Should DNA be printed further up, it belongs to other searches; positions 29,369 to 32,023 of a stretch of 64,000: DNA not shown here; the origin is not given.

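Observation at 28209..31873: Class-I aminotransferase translationally coupled (GTGA) to a divergent, extended transketolase-family TPP enzyme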

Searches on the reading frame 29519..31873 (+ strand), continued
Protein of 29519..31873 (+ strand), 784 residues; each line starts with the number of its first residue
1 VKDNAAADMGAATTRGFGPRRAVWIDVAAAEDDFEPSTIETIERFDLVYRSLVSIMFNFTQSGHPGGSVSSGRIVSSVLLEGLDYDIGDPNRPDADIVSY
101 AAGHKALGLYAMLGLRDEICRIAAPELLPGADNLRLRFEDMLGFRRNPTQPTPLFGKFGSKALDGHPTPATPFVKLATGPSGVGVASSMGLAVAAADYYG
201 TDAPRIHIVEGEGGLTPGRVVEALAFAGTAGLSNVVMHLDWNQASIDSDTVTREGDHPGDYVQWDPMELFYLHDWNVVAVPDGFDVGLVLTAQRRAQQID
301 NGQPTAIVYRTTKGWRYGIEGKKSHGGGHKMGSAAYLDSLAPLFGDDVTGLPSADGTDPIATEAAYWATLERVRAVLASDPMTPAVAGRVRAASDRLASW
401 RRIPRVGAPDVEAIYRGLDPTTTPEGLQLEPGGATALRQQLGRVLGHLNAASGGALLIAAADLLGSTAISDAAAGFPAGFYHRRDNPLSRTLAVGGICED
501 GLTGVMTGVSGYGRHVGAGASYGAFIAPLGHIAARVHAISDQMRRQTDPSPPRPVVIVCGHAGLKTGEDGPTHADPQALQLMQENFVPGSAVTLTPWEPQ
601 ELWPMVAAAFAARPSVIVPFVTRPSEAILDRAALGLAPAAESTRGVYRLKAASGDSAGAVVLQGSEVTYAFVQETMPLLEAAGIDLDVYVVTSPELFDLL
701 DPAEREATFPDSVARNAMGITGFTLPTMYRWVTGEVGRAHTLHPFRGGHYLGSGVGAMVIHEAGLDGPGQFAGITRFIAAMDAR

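Call 41: find_encoding_contigs(protein=P0015, flank=10000, max_places=1)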
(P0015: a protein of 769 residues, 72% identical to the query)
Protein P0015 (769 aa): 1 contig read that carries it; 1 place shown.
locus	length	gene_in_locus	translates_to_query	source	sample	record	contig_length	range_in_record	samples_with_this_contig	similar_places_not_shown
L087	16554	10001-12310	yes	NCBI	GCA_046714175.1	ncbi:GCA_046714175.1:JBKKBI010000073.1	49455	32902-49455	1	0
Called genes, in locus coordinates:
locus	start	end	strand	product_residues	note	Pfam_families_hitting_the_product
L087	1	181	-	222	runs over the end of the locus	PF09851:SHOCT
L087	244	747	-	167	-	PF00127:Copper-bind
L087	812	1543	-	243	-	-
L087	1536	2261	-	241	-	PF01209:Ubie_methyltran, PF13489:Methyltransf_23, PF13847:Methyltransf_31, PF08241:Methyltransf_11, PF08242:Methyltransf_12, PF13649:Methyltransf_25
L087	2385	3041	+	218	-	-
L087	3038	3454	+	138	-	-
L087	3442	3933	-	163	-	PF13560:HTH_31, PF01381:HTH_3, PF12844:HTH_19 (weak), PF13443:HTH_26 (weak)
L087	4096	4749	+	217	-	-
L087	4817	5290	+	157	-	PF07963:N_methyl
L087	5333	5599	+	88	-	-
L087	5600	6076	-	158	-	-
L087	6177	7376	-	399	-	-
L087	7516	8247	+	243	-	PF04402:SIMPL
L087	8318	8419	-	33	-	-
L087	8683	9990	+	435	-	PF00155:Aminotran_1_2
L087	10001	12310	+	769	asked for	PF00456:Transketolase_N, PF02779:Transket_pyr, PF22613:Transketolase_C_1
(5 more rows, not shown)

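Call 44: find_encoding_contigs(protein=P0224, flank=8000, max_places=3)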
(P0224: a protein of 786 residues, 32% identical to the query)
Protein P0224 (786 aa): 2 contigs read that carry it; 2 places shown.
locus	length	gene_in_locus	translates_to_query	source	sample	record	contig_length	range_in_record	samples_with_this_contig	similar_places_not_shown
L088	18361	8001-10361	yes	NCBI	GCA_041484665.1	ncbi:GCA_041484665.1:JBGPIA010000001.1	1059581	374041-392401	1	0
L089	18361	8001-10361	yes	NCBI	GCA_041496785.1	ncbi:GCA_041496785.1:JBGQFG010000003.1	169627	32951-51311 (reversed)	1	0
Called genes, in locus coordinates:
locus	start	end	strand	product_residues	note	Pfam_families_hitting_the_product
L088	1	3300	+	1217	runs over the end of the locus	PF12705:PDDEXK_1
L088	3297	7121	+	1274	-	PF00580:UvrD-helicase, PF13245:AAA_19 (faint), PF13361:UvrD_C, PF13538:UvrD_C_2 (faint), PF12705:PDDEXK_1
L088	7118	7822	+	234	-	PF00702:Hydrolase, PF13419:HAD_2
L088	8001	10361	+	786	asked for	PF00456:Transketolase_N (weak)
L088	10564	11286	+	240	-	PF07617:DUF1579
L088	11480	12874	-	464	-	PF00512:HisKA, PF02518:HATPase_c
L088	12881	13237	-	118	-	PF01740:STAS, PF13466:STAS_2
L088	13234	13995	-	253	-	PF13581:HATPase_c_2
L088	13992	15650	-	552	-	PF00672:HAMP, PF07228:SpoIIE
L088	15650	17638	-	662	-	PF13432:TPR_16 (faint), PF14863:Alkyl_sulf_dimr (faint), PF13428:TPR_14 (faint), PF14559:TPR_19 (faint), PF00515:TPR_1 (faint), PF07719:TPR_2 (faint), PF13174:TPR_6 (faint), PF13181:TPR_8 (faint), +2 more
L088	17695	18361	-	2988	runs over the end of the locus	PF02368:Big_2 (faint), PF13860:FlgD_ig (faint)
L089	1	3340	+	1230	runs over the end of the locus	PF12705:PDDEXK_1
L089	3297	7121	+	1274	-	PF00580:UvrD-helicase, PF13245:AAA_19 (faint), PF13361:UvrD_C, PF13538:UvrD_C_2 (faint), PF12705:PDDEXK_1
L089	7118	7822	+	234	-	PF00702:Hydrolase, PF13419:HAD_2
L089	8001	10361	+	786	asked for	PF00456:Transketolase_N (weak)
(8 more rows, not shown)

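Call 45: find_encoding_contigs(protein=P0142, flank=8000, max_places=3)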
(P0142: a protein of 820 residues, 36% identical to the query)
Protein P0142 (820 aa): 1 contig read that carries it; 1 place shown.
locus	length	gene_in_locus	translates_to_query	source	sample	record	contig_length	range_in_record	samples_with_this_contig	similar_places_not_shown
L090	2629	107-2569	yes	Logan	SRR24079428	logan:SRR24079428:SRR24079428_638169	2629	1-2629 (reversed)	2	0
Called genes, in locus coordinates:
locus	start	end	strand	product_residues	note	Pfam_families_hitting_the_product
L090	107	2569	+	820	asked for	PF00456:Transketolase_N (faint), PF22613:Transketolase_C_1 (weak)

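Call 46: find_encoding_contigs(protein=P0131, flank=8000, max_places=3)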
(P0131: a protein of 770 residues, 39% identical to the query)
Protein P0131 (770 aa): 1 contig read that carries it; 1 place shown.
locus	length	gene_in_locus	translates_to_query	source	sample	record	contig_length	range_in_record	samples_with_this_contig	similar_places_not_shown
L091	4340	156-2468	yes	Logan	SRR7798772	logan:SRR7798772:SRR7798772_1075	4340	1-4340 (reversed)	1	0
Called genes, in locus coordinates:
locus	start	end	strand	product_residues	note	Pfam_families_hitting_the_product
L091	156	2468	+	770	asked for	PF00456:Transketolase_N, PF02779:Transket_pyr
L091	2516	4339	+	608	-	?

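Call 47: find_encoding_contigs(protein=P0125, flank=8000, max_places=3)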
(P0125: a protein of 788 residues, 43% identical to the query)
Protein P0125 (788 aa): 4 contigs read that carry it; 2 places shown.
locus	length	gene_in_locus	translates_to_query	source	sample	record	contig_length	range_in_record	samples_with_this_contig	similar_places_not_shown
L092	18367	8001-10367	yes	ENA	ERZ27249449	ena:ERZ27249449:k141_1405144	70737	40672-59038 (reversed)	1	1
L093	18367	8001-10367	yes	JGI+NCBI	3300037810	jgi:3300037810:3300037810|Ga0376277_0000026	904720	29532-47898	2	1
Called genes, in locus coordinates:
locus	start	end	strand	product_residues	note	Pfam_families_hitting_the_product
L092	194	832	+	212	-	-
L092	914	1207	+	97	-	-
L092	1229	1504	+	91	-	-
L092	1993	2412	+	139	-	PF00436:SSB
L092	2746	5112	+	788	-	PF00932:LTD, PF18911:PKD_4, PF00801:PKD, PF00932:LTD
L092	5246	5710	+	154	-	-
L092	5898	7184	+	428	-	PF00675:Peptidase_M16, PF05193:Peptidase_M16_C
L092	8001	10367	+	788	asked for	PF00456:Transketolase_N (weak)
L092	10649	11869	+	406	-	PF00155:Aminotran_1_2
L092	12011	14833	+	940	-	PF02739:5_3_exonuc_N, PF01367:5_3_exonuc, PF01612:DNA_pol_A_exo1, PF22619:DNA_polI_exo1, PF00476:DNA_pol_A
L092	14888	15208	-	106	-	-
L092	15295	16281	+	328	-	PF06144:DNA_pol3_delta (faint), PF21694:DNA_pol3_delta_C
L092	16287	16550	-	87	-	-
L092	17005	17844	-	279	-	PF01427:Peptidase_M15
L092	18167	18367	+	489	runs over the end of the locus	PF13522:GATase_6, PF13537:GATase_7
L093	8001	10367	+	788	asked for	PF00456:Transketolase_N (weak)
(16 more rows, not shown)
